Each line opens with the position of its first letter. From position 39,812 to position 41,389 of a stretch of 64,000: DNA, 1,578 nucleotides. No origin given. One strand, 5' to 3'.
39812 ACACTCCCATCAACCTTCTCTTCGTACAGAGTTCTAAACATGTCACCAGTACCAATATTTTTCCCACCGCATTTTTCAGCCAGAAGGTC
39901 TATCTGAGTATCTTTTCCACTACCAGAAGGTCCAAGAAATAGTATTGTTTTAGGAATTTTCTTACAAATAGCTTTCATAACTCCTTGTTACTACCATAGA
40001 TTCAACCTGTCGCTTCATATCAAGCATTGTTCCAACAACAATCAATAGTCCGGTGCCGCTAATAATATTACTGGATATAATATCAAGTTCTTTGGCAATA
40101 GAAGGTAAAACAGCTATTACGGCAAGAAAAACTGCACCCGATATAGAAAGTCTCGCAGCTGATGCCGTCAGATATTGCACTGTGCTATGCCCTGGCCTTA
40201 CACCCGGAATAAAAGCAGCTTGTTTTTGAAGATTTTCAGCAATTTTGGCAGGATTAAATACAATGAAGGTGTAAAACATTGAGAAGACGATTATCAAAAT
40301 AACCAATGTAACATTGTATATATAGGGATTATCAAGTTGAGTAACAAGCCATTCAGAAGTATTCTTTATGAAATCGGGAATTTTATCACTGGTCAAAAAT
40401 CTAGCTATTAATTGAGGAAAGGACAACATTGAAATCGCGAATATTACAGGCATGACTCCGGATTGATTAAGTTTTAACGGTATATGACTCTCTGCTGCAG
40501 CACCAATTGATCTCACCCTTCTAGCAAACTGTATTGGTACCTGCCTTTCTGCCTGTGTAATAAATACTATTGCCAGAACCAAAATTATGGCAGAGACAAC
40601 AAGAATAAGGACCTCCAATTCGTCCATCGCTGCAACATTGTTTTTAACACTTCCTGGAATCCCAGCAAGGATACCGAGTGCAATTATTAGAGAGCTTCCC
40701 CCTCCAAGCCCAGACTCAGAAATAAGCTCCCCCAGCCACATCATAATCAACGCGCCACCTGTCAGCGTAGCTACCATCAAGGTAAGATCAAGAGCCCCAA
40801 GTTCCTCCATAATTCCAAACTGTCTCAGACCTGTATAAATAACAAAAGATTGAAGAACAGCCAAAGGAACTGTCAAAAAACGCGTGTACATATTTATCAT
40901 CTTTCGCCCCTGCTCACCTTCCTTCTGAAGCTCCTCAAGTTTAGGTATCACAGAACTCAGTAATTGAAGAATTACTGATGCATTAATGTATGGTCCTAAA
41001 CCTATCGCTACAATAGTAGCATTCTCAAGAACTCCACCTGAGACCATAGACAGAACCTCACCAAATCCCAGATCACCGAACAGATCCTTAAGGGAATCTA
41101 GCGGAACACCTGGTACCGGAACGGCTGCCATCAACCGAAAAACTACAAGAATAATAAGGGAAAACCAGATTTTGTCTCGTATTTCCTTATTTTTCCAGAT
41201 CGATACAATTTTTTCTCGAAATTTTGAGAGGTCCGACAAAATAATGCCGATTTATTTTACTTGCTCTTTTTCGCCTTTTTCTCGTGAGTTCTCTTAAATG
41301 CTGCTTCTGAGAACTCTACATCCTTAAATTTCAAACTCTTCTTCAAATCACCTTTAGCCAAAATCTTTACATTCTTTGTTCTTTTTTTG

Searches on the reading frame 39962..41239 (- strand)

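Call 53: search_protein_families(library=pfam, proteins=[window:39962-41239:-], max_evalue=0.00001)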
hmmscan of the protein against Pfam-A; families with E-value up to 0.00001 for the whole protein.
window:39962-41239:- (425 aa): 1 family
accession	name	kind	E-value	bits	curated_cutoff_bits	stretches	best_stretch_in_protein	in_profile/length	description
PF00344.25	SecY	-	2.2e-96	323.3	32.2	1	75-408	1-305/306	SecY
